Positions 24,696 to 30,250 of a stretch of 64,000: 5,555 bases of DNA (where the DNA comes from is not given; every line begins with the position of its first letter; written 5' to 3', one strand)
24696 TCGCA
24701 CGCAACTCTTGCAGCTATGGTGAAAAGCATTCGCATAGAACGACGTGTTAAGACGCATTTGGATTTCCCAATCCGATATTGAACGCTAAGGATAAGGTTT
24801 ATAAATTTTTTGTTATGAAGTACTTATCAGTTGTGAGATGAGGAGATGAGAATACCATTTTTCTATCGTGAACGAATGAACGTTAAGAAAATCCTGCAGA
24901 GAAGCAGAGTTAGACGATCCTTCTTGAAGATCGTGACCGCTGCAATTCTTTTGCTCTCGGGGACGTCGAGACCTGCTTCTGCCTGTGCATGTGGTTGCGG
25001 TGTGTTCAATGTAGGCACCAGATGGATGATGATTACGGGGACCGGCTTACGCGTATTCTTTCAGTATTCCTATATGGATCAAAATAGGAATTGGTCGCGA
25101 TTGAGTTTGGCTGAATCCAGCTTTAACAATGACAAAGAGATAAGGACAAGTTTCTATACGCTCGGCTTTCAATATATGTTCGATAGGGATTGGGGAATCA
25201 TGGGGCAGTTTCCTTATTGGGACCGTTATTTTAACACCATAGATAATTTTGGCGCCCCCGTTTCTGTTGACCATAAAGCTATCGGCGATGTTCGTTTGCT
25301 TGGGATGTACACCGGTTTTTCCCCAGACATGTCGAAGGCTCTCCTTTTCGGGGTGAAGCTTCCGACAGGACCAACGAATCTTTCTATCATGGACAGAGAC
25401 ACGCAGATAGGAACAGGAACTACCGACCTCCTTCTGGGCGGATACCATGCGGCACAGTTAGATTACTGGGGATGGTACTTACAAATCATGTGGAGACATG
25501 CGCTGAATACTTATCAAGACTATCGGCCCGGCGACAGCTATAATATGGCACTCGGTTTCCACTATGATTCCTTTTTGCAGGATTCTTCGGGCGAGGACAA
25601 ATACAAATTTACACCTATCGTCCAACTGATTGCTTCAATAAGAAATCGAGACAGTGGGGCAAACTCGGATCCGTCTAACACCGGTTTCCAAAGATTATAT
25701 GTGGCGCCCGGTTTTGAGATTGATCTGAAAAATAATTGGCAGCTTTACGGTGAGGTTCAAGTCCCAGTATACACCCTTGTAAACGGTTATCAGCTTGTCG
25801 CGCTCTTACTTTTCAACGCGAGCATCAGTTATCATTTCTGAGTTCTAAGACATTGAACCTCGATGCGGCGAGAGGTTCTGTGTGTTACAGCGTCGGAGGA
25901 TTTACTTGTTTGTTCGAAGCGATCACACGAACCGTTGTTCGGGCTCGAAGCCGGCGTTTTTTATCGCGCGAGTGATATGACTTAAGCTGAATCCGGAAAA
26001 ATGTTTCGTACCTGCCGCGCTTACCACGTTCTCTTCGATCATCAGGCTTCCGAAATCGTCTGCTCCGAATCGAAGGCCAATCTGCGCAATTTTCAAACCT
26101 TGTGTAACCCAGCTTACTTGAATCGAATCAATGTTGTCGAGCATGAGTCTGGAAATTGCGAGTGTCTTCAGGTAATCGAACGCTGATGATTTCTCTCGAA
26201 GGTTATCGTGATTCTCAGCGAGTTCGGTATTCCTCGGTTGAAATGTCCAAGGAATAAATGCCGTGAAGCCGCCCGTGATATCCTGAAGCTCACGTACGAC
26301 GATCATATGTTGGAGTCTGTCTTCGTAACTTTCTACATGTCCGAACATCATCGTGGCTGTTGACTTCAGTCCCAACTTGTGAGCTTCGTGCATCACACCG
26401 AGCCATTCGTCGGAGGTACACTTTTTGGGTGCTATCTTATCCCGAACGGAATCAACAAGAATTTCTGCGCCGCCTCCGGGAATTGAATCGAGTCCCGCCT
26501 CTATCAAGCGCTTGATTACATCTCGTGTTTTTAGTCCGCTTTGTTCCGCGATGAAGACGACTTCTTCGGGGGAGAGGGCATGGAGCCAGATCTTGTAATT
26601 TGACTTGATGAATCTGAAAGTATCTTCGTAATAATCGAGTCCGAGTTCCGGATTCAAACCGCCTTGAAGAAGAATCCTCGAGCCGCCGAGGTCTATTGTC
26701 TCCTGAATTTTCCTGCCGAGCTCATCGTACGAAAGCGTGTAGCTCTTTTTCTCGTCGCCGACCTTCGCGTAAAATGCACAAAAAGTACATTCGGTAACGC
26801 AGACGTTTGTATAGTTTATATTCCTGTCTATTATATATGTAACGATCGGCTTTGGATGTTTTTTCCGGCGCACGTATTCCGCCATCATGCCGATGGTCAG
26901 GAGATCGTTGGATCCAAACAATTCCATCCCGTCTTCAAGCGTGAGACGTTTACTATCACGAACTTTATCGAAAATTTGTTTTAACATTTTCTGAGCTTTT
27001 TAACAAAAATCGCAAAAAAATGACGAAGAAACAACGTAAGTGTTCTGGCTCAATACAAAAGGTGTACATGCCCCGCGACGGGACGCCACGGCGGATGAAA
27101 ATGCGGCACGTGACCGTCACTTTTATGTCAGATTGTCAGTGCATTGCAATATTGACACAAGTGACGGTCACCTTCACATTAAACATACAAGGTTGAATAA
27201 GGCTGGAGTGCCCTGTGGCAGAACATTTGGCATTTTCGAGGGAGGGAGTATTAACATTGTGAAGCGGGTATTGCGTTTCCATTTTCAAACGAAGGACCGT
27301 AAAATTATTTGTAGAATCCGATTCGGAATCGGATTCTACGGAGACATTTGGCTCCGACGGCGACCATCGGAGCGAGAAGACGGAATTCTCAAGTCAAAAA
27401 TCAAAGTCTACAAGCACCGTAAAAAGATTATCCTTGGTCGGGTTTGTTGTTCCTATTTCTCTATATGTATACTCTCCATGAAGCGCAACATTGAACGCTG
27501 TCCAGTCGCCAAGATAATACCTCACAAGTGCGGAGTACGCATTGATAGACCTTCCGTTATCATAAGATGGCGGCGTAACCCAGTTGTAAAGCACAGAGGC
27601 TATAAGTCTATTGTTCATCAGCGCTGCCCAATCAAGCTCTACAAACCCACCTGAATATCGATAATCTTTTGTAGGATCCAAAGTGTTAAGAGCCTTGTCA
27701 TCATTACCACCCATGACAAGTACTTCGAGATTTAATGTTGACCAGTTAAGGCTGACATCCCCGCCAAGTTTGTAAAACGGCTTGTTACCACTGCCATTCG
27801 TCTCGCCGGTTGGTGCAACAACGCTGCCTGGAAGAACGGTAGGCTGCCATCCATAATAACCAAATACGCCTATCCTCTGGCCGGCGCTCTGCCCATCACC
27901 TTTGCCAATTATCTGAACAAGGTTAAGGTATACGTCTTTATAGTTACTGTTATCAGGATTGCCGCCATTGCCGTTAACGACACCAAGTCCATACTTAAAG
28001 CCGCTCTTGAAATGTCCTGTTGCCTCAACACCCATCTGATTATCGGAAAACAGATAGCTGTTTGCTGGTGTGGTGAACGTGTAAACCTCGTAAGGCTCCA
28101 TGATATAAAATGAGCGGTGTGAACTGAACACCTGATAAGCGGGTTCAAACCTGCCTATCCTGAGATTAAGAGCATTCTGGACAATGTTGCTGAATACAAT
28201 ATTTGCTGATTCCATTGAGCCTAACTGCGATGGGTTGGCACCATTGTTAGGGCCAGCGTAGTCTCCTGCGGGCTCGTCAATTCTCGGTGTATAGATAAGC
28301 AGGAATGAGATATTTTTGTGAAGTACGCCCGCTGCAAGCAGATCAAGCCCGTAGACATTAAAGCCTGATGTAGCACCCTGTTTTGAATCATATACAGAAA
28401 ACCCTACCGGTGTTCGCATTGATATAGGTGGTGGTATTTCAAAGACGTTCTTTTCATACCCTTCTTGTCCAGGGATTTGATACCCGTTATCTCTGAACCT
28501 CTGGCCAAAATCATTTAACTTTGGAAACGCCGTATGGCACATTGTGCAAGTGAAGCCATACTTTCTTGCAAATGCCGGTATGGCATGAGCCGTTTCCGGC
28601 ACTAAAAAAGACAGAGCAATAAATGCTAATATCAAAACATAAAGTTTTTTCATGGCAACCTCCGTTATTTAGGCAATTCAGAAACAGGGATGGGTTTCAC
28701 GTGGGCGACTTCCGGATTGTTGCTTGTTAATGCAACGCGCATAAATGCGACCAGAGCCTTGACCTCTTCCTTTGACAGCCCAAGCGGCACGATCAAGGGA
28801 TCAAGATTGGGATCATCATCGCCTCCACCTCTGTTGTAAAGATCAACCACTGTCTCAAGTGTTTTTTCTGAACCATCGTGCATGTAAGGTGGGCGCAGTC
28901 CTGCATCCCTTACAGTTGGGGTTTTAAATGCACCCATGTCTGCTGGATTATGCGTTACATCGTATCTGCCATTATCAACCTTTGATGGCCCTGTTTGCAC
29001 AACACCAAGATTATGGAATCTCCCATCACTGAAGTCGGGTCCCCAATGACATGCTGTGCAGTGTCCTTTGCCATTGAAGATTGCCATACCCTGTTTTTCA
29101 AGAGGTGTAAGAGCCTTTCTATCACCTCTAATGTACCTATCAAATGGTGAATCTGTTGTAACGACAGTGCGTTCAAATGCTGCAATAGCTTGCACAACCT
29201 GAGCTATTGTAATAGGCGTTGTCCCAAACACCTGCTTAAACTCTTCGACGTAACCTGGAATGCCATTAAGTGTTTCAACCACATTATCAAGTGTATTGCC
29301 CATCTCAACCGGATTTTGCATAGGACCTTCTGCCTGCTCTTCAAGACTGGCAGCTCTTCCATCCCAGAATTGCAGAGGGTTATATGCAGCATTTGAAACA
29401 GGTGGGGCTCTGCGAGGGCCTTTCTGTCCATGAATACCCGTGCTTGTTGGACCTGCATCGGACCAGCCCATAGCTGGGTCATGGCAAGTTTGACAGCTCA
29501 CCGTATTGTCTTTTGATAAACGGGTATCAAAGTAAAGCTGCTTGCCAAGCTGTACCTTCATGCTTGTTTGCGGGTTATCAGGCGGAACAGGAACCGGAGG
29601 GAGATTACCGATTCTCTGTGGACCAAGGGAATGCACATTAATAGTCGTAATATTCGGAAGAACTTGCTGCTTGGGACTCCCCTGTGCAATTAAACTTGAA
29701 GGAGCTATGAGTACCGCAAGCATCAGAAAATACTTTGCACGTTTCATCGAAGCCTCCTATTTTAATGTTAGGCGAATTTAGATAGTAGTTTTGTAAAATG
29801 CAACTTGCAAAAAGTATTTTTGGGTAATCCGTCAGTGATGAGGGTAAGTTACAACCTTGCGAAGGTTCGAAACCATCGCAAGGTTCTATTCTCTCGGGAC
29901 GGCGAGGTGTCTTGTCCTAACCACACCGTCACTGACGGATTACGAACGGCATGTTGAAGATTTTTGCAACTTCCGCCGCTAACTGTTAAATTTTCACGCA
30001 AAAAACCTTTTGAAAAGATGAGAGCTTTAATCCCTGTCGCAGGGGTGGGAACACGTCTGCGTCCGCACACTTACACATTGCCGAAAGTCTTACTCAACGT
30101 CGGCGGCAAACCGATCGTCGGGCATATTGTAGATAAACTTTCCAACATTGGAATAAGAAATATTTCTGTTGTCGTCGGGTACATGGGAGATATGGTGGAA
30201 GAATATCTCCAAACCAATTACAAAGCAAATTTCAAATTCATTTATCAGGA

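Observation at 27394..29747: Cyc2-like fused monohaem cytochrome-porin paired with a di-haem CCP/MauG-family protein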

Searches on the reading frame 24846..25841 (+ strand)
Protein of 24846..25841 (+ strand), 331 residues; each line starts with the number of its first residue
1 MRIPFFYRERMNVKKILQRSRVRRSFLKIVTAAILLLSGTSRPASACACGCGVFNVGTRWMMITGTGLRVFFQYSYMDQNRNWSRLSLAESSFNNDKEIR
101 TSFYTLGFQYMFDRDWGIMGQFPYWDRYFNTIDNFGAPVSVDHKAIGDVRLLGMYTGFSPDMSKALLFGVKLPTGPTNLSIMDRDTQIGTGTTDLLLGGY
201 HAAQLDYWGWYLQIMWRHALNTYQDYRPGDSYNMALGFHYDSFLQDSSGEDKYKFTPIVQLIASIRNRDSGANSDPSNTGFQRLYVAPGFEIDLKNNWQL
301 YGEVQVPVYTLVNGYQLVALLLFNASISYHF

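Call 3: search_protein_families(library=pfam, proteins=[window:24846-25841:+], max_evalue=0.1)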
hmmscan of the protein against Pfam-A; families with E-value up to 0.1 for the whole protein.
window:24846-25841:+ (331 aa): 2 families
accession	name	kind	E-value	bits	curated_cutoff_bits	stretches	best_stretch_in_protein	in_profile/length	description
PF11854.14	MtrB_PioB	-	0.027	13.5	23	0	65-127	244-305/635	Putative outer membrane beta-barrel porin, MtrB/PioB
PF13505.12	OMP_b-brl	-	0.065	13.8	28.7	0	191-331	43-175/175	Outer membrane protein beta-barrel domain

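Call 4: search_protein_families(library=ncbifam, proteins=[window:24846-25841:+], max_evalue=0.1)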
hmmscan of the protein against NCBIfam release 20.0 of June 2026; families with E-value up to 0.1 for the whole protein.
window:24846-25841:+ (331 aa): 0 families

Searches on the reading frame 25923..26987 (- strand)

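Call 3: search_protein_families(library=pfam, proteins=[window:25923-26987:-], max_evalue=0.1)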
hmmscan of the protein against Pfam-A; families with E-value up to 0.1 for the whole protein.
window:25923-26987:- (354 aa): 2 families
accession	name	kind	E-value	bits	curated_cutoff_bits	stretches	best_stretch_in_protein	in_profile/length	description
PF19288.4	CofH_C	-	2.5e-36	124.7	27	1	240-352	3-112/125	CofH/MqnC C-terminal region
PF04055.27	Radical_SAM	-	1.6e-21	77.6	29.5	1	57-227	1-162/166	Radical SAM superfamily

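Call 4: search_protein_families(library=ncbifam, proteins=[window:25923-26987:-], max_evalue=0.1)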
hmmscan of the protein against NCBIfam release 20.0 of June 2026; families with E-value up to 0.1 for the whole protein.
window:25923-26987:- (354 aa): 20 families
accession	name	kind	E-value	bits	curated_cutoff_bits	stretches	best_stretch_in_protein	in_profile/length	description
TIGR03699.1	menaquin_MqnC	equivalog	4e-142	473.1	428.1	1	13-352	1-335/342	cyclic dehypoxanthinyl futalosine synthase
NF006277.0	PRK08445.1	equivalog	6.4e-119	396.9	576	1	13-346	2-332/348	dehypoxanthine futalosine cyclase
TIGR00423.1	TIGR00423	subfamily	4.4e-117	390.8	260.25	1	49-352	1-303/310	CofH family radical SAM protein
TIGR03700.1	mena_SCO4494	equivalog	1.3e-106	356.5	434.55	1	5-352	1-344/351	aminofutalosine synthase MqnE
NF005609.0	PRK07360.1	equivalog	1.6e-99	333.2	426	1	3-352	9-361/374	7,8-didemethyl-8-hydroxy-5-deazariboflavin synthase subunit CofH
TIGR03551.1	F420_cofH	equivalog_domain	2.6e-98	329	374.1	1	18-352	4-338/345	5-amino-6-(D-ribitylamino)uracil--L-tyrosine 4-hydroxyphenyl transferase CofH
NF006276.0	PRK08444.1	equivalog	8e-85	285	560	1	4-352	2-343/353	aminofutalosine synthase MqnE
NF006687.0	PRK09234.1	equivalog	7.9e-83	279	1018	1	6-352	483-830/849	bifunctional FO biosynthesis protein CofGH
NF004580.0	PRK05926.1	equivalog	2.4e-62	211.3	583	1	2-342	15-355/370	hypothetical protein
NF004884.0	PRK06245.1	equivalog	3.7e-11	42.5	209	2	42-122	4-81/340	7,8-didemethyl-8-hydroxy-5-deazariboflavin synthase subunit CofG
TIGR03957.1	rSAM_HmdB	equivalog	9.3e-11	41.5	320.9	1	52-350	37-316/317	5,10-methenyltetrahydromethanopterin hydrogenase cofactor biosynthesis protein HmdB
TIGR03550.1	F420_cofG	equivalog_domain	2.1e-10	40.3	213.35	1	57-314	8-265/322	7,8-didemethyl-8-hydroxy-5-deazariboflavin synthase CofG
TIGR03956.1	rSAM_HydE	equivalog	3.2e-08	33.2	254.6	1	7-285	3-261/340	[FeFe] hydrogenase H-cluster radical SAM maturase HydE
TIGR02351.2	thiH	equivalog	6.3e-05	22.2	380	1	15-132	35-151/364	2-iminoacetate synthase ThiH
TIGR03955.1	rSAM_HydG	equivalog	6.5e-05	21.5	312.15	1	2-128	34-160/470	[FeFe] hydrogenase H-cluster radical SAM maturase HydG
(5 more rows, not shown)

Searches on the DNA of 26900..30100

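Call 60: search_rna_families(source=window, start=26900, end=30100, threshold=evalue, max_evalue=1)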
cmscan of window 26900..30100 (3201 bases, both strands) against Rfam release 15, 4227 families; matches with E-value up to 1: 0.
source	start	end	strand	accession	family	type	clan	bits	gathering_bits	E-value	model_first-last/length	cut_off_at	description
